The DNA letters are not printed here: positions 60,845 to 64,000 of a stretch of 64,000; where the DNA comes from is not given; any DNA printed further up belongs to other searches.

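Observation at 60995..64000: Single ORF fusing a complete ZC3H15/DFRP1 (Tma46) module to an ABCF2/Arb1-type ABC-F ATPase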

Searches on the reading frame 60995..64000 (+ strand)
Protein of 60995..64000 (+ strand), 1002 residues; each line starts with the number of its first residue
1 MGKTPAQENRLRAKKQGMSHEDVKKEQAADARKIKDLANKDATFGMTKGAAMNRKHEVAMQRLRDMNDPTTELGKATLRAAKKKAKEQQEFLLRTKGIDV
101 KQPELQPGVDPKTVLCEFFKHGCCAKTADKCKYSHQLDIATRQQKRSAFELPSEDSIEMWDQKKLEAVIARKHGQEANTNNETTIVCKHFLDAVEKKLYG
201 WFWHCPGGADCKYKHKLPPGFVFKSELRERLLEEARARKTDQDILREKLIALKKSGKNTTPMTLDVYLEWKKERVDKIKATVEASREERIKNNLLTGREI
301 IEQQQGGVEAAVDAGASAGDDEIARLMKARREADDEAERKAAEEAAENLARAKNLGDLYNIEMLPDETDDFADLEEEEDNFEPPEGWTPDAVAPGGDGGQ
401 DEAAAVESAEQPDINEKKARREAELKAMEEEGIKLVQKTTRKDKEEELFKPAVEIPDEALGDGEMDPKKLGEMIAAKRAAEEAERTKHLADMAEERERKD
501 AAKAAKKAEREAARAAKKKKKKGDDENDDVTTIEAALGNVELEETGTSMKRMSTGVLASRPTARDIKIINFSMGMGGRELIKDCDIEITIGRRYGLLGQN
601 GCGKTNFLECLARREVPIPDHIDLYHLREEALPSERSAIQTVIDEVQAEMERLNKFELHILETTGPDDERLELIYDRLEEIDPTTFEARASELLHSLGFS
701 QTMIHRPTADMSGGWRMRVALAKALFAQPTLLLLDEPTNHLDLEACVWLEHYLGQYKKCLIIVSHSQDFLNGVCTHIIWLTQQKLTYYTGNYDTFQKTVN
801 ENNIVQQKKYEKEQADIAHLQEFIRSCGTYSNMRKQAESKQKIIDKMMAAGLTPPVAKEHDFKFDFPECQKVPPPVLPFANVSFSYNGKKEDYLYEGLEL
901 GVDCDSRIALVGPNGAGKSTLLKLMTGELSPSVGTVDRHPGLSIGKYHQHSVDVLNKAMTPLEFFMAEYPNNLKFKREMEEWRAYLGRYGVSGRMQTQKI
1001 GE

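Call 4: search_protein_families(library=pfam, proteins=[window:60995-64000:+], max_evalue=0.01)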
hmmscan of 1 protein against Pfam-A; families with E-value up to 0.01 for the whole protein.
window:60995-64000:+ (1002 aa): 13 families
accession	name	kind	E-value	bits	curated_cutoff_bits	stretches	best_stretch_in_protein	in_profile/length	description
PF00005.33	ABC_tran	-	1.2e-35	123.6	25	2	582-739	2-137/137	ABC transporter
PF12848.13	ABC_tran_Xtn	-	2.3e-19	69.7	25.9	1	780-864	3-85/85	ABC transporter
PF13304.12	AAA_21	-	1.4e-12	48.7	27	1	909-924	3-18/304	AAA domain, putative AbiEii toxin, Type IV TA system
PF16543.10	DFRP_C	-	1.8e-08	35.2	27.5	1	256-315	16-73/88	DRG Family Regulatory Proteins, Tma46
PF02463.25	SMC_N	-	7.1e-08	32.6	40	1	596-777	29-208/220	RecF/RecN/SMC N terminal domain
PF16131.11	Torus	-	8.2e-05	23.6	29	0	111-142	68-98/109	Torus domain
PF13555.12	AAA_29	-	0.00024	21.2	27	0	902-922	19-39/61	P-loop containing region of AAA domain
PF13401.12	AAA_22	-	0.00029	21.6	27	0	908-936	8-39/130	AAA domain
PF03193.22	RsgA_GTPase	-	0.00075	19.8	30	0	907-939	108-140/174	RsgA GTPase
PF13191.12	AAA_16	-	0.0013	19.7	32.6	0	908-939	27-52/167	AAA ATPase domain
PF00004.35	AAA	-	0.0023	18.8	21.2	0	909-937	2-30/131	ATPase family associated with various cellular activities (AAA)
PF01926.29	MMR_HSR1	-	0.0031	18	21.9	0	907-933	1-26/113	50S ribosome-binding GTPase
PF13173.12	AAA_14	-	0.0081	16.6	27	0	908-930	5-27/129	AAA domain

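Call 5: search_solved_structures(query=window:60995-64000:+, max_evalue=0.001, show_alignments=2)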
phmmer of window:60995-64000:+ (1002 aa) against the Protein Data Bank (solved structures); distinct sequences matched with E-value up to 0.001: 505 (the best 60 are shown).
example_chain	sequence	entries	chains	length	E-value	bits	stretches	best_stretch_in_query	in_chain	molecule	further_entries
6r84_A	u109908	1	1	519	9e-158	530.1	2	574-999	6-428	ABC transporter ATP-binding protein ARB1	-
5zxd_A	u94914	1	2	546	5.4e-105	355.4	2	563-998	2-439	ATP-binding cassette sub-family F member 1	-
9vvi_W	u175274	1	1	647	2.1e-89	303.8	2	572-998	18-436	Probable ATP-binding protein YheS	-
9nlh_H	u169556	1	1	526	5e-89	302.6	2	573-997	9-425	YheS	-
9njf_Y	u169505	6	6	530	2.6e-73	250.5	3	673-962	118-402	Probable ATP-binding protein YbiT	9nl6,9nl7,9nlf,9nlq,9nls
6s47_Bi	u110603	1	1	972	1.8e-55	191.5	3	679-797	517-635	[NU+] prion formation protein 1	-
7msc_x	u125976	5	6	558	2.7e-53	184.3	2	636-937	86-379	Energy-dependent translational throttle protein EttA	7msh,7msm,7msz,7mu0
9nlj_U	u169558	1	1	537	7.4e-52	179.5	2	640-953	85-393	Uup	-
7p7q_0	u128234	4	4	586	1.3e-49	172.1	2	670-973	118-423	ARE-ABC-F family resistance factor PoxtA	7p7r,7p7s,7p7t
4fin_A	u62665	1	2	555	2.5e-49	171.2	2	578-1002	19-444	EttA (YjjK) ABCF family protein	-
3j5s_D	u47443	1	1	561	2.6e-49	171.1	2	578-1002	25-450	Energy-dependent translational throttle A (EttA)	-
7b7d_EF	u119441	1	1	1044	4.6e-49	170.3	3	682-798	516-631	Elongation factor 3A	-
8ylr_v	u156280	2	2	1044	6.5e-49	169.8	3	682-798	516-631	Elongation factor 3A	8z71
9nl5_E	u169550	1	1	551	1.3e-48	168.8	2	578-1002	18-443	EttA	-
9nlb_E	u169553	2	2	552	1.3e-48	168.8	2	578-1002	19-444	Energy-dependent translational throttle protein EttA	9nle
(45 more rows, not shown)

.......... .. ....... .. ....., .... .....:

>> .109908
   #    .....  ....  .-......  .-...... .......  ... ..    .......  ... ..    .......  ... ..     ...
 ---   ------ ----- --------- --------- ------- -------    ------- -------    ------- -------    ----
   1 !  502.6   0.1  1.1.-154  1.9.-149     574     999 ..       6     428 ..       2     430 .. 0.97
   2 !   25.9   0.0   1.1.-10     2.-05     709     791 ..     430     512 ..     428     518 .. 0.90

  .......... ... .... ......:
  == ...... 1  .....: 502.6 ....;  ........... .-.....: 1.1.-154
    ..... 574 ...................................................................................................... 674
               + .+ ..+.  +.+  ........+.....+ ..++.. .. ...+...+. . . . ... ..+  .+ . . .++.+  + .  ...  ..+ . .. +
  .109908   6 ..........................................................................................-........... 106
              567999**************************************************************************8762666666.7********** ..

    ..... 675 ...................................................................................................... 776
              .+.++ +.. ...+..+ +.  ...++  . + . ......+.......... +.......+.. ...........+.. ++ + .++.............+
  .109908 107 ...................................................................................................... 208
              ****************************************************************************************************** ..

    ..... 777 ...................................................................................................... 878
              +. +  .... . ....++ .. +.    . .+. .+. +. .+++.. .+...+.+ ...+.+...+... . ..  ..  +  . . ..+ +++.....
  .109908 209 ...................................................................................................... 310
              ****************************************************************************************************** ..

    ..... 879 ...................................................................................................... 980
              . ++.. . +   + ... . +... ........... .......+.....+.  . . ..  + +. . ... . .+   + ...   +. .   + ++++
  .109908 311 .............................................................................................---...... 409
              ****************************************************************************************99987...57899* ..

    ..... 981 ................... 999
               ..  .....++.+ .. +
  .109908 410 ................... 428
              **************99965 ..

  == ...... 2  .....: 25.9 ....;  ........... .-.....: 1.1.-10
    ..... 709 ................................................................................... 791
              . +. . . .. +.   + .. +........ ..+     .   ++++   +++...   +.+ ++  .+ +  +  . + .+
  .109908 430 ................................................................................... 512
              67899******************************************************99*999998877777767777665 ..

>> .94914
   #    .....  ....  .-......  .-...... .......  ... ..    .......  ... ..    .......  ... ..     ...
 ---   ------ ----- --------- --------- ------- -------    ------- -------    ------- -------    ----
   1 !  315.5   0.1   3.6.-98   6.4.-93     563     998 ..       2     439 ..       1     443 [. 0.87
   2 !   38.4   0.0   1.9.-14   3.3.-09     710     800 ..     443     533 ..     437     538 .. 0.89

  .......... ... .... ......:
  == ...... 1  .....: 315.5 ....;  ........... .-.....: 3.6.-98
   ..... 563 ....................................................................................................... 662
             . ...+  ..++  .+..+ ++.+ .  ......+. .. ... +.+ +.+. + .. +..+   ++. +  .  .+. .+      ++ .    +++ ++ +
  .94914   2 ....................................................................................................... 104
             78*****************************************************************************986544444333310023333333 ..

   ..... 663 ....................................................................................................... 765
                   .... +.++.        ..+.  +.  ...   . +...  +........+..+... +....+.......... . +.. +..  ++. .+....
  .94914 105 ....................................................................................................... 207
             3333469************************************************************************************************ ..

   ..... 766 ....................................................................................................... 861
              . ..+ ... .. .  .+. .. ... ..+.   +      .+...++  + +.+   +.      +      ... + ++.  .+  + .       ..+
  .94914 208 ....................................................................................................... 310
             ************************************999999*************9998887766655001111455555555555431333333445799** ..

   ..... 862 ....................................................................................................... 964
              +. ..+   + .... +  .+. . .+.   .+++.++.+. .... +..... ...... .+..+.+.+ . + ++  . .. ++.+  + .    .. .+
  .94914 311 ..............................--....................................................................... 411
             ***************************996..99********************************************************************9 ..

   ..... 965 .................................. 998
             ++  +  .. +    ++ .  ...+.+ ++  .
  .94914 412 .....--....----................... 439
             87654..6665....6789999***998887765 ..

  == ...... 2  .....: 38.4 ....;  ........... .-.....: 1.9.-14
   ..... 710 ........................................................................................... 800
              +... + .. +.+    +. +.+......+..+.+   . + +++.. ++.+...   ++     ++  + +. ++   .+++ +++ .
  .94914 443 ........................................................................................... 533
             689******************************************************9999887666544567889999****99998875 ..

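Call 6: find_homologous_proteins(query=window:60995-64000:+, max_evalue=1e-10)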
Query window:60995-64000:+ (1002 aa): 43 proteins with E <= 1e-10 among 8000 candidates.
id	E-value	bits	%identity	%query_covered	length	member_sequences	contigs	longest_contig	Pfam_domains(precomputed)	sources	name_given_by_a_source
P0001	0.0e+0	2292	100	100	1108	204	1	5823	PF00005.34,PF02463.26,PF16543.11,PF13304.13,PF12848.14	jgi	jgi:ATP-binding cassette subfamily F protein 2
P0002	0.0e+0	2021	86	100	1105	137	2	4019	PF00005.34,PF02463.26,PF16543.11,PF13304.13,PF12848.14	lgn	-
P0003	0.0e+0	2008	88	100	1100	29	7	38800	PF00005.34,PF02463.26,PF16543.11,PF13304.13,PF12848.14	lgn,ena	-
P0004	0.0e+0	1959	84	100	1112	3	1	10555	PF00005.34,PF02463.26,PF16543.11,PF13304.13,PF12848.14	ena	-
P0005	0.0e+0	1942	84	100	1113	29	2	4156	PF00005.34,PF02463.26,PF16543.11,PF13304.13,PF12848.14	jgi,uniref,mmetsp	uniref:Uncharacterized protein n=1 Tax=Ostreococcus mediterraneus TaxID=1486918 RepID=A0A7S0Z840_9CH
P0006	0.0e+0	1935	81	100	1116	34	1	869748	PF00005.34,PF02463.26,PF16543.11,PF13304.13,PF12848.14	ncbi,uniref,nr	ncbi:P-loop containing nucleoside triphosphate hydrolase protein [Ostreococcus tauri]|uniref:P-loop 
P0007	0.0e+0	1446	63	100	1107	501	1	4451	PF16131.12,PF00005.34,PF13555.13,PF02463.26,PF16543.11,PF13304.13,PF12848.14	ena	-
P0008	0.0e+0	1421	63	100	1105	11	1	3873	PF16131.12,PF00005.34,PF13555.13,PF02463.26,PF16543.11,PF13304.13,PF12848.14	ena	-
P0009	0.0e+0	1345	73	55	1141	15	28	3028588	PF00005.34,PF02463.26,PF16543.11,PF13304.13,PF12848.14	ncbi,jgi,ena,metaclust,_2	jgi:ATP-binding cassette subfamily F protein 2|metaclust:\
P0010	0.0e+0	1336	76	47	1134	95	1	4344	PF01926.30,PF00005.34,PF13175.13,PF13401.13,PF02463.26,PF16543.11,PF13304.13,PF12848.14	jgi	jgi:ATP-binding cassette subfamily F protein 2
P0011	0.0e+0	1336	76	47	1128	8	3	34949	PF00005.34,PF02463.26,PF16543.11,PF13304.13,PF12848.14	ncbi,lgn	-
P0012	0.0e+0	1336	60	100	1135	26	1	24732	PF00005.34,PF02463.26,PF16543.11,PF13304.13,PF12848.14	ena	-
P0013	0.0e+0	1335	75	47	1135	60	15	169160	PF00005.34,PF13401.13,PF02463.26,PF16543.11,PF13304.13,PF12848.14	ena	-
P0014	0.0e+0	1327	74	47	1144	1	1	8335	PF00005.34,PF02463.26,PF16543.11,PF13304.13,PF12848.14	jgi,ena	jgi:ATP-binding cassette subfamily F protein 2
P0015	0.0e+0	1318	77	47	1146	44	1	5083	PF00005.34,PF02463.26,PF16543.11,PF13304.13,PF12848.14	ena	-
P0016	0.0e+0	1313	75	47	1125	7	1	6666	PF00005.34,PF02463.26,PF16543.11,PF13304.13,PF12848.14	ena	-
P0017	0.0e+0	1311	75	47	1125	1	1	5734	PF00005.34,PF13401.13,PF02463.26,PF16543.11,PF13304.13,PF12848.14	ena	-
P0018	0.0e+0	1308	72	54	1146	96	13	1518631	PF00005.34,PF02463.26,PF16543.11,PF13304.13,PF12848.14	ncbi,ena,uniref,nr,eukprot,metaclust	ncbi:predicted protein [Micromonas commoda]|uniref:ATP-binding cassette superfamily n=1 Tax=Micromon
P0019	0.0e+0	1303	60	100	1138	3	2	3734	PF16131.12,PF00005.34,PF02463.26,PF16543.11,PF13304.13,PF12848.14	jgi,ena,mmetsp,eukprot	mmetsp:Transcript_9478/g.15140 ORF Transcript_9478/g.15140 Transcript_9478/m.15140 type:complete len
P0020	0.0e+0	1293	70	54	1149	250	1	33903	PF00005.34,PF02463.26,PF16543.11,PF13304.13,PF12848.14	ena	-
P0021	0.0e+0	1288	74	48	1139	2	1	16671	PF00005.34,PF02463.26,PF16543.11,PF13304.13,PF12848.14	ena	-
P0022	0.0e+0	1272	58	100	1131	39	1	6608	PF00005.34,PF02463.26,PF16543.11,PF13304.13,PF12848.14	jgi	-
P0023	0.0e+0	1262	69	54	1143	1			PF00005.34,PF02463.26,PF16543.11,PF13304.13,PF12848.14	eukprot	eukprot:CAMPEP_0197575070 /NCGR_PEP_ID=MMETSP1326-20131121/596_1 /TAXON_ID=1155430 /ORGANISM="Genus 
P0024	0.0e+0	1152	76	43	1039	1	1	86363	PF00005.34,PF02463.26,PF16543.11,PF13304.13,PF12848.14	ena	-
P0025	7.8e-109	383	56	33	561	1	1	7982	PF16131.12,PF16543.11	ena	-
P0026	4.1e-102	361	53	34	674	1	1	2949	PF16543.11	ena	-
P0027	1.1e-96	343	40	43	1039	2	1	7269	PF00005.34,PF13175.13,PF13555.13,PF13401.13,PF03193.23,PF02463.26,PF13304.13,PF12848.14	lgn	-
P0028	8.2e-83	297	37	42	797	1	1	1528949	PF00005.34,PF13175.13,PF05729.19,PF13555.13,PF02463.26,PF13304.13,PF00931.29,PF12848.14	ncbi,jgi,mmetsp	ncbi:hypothetical protein AAMO2058_000203500 [Amorphochlora amoebiformis]|mmetsp:Transcript_25707/g.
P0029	2.1e-74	269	34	43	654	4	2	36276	PF01926.30,PF00005.34,PF13555.13,PF03193.23,PF02463.26,PF13304.13,PF12848.14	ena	-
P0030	7.3e-57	211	41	28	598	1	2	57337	PF16543.11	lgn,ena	-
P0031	3.2e-55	206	27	38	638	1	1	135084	PF01926.30,PF00005.34,PF13555.13,PF13401.13,PF03193.23,PF02463.26,PF13304.13,PF13191.13,PF12848.14,PF16326.11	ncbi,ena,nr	ncbi:MAG: ATP-binding cassette domain-containing protein [Woeseiaceae bacterium]|nr:ATP-binding cass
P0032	3.9e-55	205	27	38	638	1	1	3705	PF01926.30,PF00005.34,PF13555.13,PF13401.13,PF03193.23,PF02463.26,PF13304.13,PF13191.13,PF12848.14,PF16326.11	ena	-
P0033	8.2e-55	204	27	38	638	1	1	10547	PF01926.30,PF00005.34,PF13555.13,PF13401.13,PF03193.23,PF02463.26,PF13304.13,PF13191.13,PF12848.14,PF16326.11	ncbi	-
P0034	9.1e-55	204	26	38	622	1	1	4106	PF00005.34,PF13476.13,PF13555.13,PF13401.13,PF02463.26,PF13304.13,PF12848.14,PF16326.11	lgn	-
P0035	9.4e-55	204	27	38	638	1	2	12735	PF01926.30,PF00005.34,PF13555.13,PF13401.13,PF03193.23,PF02463.26,PF13304.13,PF13191.13,PF12848.14,PF16326.11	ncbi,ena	-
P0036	1.9e-52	197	29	37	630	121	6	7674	PF00005.34,PF00006.32,PF13555.13,PF13401.13,PF02463.26,PF13304.13,PF12848.14,PF16326.11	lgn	-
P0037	5.2e-52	195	28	38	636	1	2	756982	PF13555.13,PF00004.36,PF13401.13,PF03193.23,PF13304.13,PF16326.11,PF00005.34,PF13175.13,PF13476.13,PF02367.24,PF02463.26,PF20720.4,PF12848.14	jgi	jgi:ATP-binding cassette, subfamily F, member 3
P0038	7.3e-50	188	27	38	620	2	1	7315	PF00005.34,PF13476.13,PF13555.13,PF00004.36,PF13401.13,PF02463.26,PF13304.13,PF13191.13,PF12848.14,PF16326.11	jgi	jgi:ATP-binding cassette subfamily F protein uup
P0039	7.8e-50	188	29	38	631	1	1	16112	PF00005.34,PF13521.13,PF13555.13,PF13238.13,PF02463.26,PF13304.13,PF12848.14,PF16326.11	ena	-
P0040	5.3e-49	185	44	21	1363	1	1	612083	PF16131.12,PF16543.11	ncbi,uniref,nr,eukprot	ncbi:hypothetical protein HYH03_012170 [Edaphochlamys debaryana]|uniref:C3H1-type domain-containing 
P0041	2.6e-48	183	29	38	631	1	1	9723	PF01926.30,PF00005.34,PF13521.13,PF13555.13,PF03193.23,PF13238.13,PF02463.26,PF13304.13,PF12848.14,PF16326.11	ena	-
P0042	3.4e-48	182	27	43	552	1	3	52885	PF01926.30,PF00005.34,PF13476.13,PF13521.13,PF13555.13,PF13238.13,PF02463.26,PF13166.13,PF13304.13,PF12848.14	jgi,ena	-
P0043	8.9e-48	181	29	38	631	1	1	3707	PF00005.34,PF13521.13,PF13555.13,PF03193.23,PF13238.13,PF02463.26,PF13304.13,PF12848.14,PF16326.11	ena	-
